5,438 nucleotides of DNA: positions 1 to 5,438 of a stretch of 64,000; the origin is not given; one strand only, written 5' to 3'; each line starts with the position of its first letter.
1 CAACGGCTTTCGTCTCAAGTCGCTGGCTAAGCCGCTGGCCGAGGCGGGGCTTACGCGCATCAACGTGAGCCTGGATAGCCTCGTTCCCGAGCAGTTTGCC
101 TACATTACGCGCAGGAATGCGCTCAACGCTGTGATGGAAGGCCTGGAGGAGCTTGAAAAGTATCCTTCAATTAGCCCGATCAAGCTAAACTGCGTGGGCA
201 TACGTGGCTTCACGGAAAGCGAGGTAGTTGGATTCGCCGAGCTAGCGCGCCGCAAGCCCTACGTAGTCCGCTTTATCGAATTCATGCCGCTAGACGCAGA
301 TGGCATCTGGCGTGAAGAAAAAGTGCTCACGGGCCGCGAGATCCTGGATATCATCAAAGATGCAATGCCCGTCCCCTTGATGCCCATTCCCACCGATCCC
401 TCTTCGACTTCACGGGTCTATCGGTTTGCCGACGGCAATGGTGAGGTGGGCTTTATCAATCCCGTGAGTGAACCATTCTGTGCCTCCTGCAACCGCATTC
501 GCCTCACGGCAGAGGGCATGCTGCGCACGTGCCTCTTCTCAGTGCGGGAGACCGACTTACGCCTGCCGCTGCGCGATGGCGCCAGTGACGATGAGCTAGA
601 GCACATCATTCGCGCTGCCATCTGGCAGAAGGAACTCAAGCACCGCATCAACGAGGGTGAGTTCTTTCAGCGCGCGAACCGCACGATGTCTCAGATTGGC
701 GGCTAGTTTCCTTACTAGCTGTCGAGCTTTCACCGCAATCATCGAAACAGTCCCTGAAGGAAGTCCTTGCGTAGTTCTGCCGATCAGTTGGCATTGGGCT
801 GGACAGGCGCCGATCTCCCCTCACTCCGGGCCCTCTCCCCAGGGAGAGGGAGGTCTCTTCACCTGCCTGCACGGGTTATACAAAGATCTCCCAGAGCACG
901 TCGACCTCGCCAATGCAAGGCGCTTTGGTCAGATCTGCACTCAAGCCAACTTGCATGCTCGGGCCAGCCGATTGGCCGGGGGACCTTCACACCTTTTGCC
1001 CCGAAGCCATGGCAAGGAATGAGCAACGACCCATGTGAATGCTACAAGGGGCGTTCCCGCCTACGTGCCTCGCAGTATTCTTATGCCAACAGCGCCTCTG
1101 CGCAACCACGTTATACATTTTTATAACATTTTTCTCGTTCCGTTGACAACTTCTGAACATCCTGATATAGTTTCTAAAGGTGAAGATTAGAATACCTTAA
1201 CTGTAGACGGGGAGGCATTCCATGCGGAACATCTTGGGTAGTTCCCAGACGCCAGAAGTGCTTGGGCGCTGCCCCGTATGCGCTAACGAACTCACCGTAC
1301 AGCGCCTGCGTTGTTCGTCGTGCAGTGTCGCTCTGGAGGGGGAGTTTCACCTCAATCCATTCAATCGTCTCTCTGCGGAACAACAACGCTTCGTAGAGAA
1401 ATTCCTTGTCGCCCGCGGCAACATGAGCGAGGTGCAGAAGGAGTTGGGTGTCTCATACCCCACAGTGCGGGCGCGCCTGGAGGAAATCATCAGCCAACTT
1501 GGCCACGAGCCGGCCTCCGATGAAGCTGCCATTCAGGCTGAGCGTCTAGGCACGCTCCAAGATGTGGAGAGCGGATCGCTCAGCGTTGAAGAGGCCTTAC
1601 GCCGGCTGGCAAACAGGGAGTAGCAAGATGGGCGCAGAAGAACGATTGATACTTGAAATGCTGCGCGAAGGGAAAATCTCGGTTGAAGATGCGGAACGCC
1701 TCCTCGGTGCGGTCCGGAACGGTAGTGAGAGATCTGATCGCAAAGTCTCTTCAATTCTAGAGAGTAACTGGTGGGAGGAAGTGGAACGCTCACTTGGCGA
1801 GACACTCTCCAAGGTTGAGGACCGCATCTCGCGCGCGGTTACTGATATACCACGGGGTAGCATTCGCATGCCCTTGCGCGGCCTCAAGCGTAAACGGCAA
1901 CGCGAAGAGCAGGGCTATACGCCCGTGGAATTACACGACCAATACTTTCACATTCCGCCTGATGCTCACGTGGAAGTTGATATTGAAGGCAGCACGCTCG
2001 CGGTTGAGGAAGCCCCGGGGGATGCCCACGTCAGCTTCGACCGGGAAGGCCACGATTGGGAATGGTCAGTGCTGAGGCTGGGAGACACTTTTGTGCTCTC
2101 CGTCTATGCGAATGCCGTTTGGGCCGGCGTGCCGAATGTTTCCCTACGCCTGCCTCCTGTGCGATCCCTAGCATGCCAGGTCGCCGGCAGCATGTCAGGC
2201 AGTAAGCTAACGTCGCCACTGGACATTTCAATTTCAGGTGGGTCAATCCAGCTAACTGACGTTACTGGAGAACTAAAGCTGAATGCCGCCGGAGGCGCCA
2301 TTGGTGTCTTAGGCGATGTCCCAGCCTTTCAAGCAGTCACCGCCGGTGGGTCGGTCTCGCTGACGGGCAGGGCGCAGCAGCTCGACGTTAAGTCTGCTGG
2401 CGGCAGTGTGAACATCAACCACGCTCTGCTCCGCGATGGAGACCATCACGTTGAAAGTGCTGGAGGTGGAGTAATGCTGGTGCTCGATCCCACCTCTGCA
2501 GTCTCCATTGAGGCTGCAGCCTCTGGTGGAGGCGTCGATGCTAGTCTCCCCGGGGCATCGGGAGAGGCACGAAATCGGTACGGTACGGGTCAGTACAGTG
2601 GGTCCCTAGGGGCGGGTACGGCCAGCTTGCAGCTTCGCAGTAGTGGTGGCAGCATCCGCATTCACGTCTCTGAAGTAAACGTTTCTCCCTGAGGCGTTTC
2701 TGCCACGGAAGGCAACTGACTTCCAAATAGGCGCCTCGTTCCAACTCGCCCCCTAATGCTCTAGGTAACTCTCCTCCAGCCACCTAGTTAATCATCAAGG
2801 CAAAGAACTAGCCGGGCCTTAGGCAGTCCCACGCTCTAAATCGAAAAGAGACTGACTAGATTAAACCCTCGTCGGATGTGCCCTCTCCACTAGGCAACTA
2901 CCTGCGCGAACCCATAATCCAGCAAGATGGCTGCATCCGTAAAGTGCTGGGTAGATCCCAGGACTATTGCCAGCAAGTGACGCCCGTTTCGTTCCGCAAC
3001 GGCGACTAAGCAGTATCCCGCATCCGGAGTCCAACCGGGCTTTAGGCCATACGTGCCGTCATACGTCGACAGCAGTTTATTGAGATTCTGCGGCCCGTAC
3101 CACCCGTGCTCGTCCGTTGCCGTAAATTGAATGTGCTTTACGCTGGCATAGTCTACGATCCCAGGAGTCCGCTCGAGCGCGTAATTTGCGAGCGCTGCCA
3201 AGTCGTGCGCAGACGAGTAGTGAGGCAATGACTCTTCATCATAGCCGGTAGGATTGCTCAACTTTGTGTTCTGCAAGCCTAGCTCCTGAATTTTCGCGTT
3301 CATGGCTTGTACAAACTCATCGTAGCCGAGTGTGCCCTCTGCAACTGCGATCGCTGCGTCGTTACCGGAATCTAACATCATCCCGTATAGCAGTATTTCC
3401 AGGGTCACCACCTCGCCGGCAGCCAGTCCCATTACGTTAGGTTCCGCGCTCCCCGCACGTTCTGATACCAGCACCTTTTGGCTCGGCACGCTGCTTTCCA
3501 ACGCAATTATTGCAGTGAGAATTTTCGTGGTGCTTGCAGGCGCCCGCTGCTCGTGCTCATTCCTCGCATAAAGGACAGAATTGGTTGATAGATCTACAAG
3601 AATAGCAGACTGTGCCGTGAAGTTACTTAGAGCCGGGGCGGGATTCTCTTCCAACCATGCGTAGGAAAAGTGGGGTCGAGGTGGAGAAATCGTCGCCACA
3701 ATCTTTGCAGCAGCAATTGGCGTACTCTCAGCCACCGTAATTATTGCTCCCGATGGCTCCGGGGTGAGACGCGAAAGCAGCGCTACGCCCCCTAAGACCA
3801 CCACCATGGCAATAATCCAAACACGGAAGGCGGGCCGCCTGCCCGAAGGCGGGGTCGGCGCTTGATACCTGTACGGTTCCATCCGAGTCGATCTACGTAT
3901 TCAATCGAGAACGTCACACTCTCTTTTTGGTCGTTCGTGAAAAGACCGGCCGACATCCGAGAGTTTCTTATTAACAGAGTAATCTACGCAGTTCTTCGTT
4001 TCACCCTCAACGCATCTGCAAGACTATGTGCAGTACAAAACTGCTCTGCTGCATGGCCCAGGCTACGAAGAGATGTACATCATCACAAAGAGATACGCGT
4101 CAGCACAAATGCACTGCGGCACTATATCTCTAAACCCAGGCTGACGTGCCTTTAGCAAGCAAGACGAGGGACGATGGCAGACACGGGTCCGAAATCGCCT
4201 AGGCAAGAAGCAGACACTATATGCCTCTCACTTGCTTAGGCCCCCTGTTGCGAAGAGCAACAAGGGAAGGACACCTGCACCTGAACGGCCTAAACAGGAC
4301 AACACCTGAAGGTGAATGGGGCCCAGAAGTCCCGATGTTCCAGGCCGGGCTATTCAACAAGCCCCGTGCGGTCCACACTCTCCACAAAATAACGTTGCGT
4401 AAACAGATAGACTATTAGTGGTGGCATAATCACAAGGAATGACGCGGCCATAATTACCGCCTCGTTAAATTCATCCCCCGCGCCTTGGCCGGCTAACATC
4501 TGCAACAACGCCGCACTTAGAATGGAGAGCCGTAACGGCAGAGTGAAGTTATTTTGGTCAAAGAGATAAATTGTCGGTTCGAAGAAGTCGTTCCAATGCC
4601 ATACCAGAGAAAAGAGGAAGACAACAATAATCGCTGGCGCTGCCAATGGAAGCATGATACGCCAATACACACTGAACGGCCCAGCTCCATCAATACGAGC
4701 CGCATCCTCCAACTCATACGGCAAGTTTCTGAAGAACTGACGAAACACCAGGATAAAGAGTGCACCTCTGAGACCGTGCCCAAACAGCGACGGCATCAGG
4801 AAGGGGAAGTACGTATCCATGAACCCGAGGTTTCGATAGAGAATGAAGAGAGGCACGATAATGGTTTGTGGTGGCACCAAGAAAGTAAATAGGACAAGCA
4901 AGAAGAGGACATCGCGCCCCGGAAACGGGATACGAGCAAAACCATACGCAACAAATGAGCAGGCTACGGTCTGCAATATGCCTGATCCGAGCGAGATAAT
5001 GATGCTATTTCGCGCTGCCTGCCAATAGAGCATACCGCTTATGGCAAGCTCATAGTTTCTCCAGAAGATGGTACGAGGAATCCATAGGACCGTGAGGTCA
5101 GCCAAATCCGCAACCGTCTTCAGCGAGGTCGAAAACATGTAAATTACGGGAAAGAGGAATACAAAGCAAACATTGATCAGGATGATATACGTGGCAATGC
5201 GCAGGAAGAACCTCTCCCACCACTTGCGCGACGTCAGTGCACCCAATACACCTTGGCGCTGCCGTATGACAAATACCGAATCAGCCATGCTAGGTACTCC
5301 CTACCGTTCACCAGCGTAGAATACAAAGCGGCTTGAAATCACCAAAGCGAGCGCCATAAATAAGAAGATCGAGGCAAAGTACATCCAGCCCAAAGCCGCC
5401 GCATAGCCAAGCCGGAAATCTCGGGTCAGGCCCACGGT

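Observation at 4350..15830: Seven-gene, ATPase-less operon coupling a 1036-aa CBM-fused binding protein to two ABC permease pairs, an NHL-TPR-Yip1 fusion and an 818-aa membrane-tethered unknown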

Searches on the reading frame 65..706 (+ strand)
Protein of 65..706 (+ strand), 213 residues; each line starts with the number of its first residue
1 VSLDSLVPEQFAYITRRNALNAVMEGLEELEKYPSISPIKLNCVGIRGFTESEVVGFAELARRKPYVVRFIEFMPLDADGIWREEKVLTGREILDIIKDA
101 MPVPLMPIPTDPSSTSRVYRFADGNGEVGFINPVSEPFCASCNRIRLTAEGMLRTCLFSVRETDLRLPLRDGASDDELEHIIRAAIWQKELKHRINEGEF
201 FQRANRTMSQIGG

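Call 36: search_protein_families(library=pfam, proteins=[window:65-706:+], max_evalue=0.0001)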
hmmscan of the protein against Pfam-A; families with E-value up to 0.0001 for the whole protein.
window:65-706:+ (213 aa): 1 family
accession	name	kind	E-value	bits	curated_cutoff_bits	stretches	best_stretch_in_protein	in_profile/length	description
PF06463.18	Mob_synth_C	-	9.6e-39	132.7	37.4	1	67-194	2-127/128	Molybdenum Cofactor Synthesis C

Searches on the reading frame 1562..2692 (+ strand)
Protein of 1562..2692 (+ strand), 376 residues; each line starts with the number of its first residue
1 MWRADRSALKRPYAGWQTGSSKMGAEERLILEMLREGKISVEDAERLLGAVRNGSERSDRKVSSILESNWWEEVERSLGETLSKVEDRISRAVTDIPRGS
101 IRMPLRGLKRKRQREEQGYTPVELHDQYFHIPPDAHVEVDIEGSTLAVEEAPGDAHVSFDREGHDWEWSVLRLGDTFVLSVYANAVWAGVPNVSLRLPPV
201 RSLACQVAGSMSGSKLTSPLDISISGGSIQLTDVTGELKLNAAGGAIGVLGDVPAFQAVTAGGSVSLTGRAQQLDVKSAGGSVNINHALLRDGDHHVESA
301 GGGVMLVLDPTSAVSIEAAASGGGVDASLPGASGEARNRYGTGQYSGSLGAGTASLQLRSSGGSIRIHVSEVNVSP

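Call 36: search_protein_families(library=pfam, proteins=[window:1562-2692:+], max_evalue=0.0001)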
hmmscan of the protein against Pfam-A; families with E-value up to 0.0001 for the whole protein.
window:1562-2692:+ (376 aa): 1 family
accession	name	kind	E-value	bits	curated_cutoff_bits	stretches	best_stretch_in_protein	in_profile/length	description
PF22746.1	SHOCT-like_DUF2089-C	-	1.2e-08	34.7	27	1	26-55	2-31/32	SHOCT-like domain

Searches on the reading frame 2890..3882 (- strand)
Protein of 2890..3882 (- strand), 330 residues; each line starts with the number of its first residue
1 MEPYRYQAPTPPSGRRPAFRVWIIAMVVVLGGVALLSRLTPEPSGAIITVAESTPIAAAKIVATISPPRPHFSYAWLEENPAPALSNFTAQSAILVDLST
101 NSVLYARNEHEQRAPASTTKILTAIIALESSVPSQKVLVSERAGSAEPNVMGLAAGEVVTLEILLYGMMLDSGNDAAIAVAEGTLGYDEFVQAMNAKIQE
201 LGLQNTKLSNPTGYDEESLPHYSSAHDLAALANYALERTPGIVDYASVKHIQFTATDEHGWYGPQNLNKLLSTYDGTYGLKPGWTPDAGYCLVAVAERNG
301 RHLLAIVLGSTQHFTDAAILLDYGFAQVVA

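Call 4: search_protein_families(library=pfam, proteins=[window:2890-3882:-], max_evalue=0.01)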
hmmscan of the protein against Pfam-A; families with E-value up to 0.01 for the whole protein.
window:2890-3882:- (330 aa): 3 families
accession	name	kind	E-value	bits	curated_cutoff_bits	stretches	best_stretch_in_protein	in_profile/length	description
PF00768.25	Peptidase_S11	-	2.2e-52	178.4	27.6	1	87-310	9-237/239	D-alanyl-D-alanine carboxypeptidase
PF13354.11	Beta-lactamase2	-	6.3e-07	29.4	22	1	95-231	4-142/214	Beta-lactamase enzyme family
PF02113.21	Peptidase_S13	-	5.8e-05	22.5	22.8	1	89-129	16-57/444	D-Ala-D-Ala carboxypeptidase 3 (S13) family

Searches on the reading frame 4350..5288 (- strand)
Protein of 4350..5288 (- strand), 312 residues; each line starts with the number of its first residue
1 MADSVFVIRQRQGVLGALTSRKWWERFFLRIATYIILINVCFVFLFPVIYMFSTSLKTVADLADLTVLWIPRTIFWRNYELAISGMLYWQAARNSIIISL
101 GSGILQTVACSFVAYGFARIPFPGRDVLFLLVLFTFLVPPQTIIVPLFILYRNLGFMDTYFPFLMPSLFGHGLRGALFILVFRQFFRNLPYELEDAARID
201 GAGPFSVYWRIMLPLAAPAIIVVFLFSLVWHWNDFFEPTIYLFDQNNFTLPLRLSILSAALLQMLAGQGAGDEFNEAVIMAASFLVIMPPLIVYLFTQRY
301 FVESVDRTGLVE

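Call 4: search_protein_families(library=pfam, proteins=[window:4350-5288:-], max_evalue=0.01)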
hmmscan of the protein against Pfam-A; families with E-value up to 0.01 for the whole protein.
window:4350-5288:- (312 aa): 1 family
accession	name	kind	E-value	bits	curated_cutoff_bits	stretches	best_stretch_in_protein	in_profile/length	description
PF00528.27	BPD_transp_1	-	2.3e-13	50.7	26.4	1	118-305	10-182/184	Binding-protein-dependent transport system inner membrane component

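Call 5: search_protein_families(library=ncbifam, proteins=[window:4350-5288:-], max_evalue=0.01)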
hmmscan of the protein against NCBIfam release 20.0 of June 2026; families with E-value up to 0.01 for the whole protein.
window:4350-5288:- (312 aa): 12 families
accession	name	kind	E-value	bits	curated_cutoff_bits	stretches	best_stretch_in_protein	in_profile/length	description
NF008210.0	PRK10973.1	equivalog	1.1e-28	100.8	297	1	26-304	5-275/281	sn-glycerol-3-phosphate ABC transporter permease UgpE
NF040932.1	ABC_arch_GlcU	equivalog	2.9e-28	99.3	340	1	33-304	5-263/272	glucose ABC transporter permease GlcU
NF008231.0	PRK10998.1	equivalog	3.7e-19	69.4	261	1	31-307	14-291/296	maltose ABC transporter permease MalG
NF007047.0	PRK09500.1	equivalog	5.1e-10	39.4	326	1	38-234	11-199/257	spermidine/putrescine ABC transporter permease PotC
TIGR01581.1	Mo_ABC_porter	hypoth_equivalog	1.7e-09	37.5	210.3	1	177-222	117-162/225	ABC transporter permease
NF006939.0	PRK09421.1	equivalog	1e-07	31.6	262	1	89-232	9-162/230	molybdate ABC transporter permease subunit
TIGR00969.1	3a0106s02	subfamily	1.1e-06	28.4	240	1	35-224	22-204/272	sulfate ABC transporter permease subunit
TIGR02139.1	permease_CysT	equivalog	1e-05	25.3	246.1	1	73-225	33-194/265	sulfate ABC transporter permease subunit CysT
TIGR02141.1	modB_ABC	equivalog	2e-05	24.3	182.6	1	95-225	3-142/208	molybdate ABC transporter permease subunit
NF007852.0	PRK10561.1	equivalog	2.8e-05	24.1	335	1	180-236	175-231/295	sn-glycerol-3-phosphate ABC transporter permease UgpA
NF011624.0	PRK15050.1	equivalog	0.00014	21.1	247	1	186-252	184-249/297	2-aminoethylphosphonate ABC transporter permease subunit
TIGR03262.1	PhnU2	equivalog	0.00093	18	593.25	1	77-240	41-210/546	putative 2-aminoethylphosphonate ABC transporter permease subunit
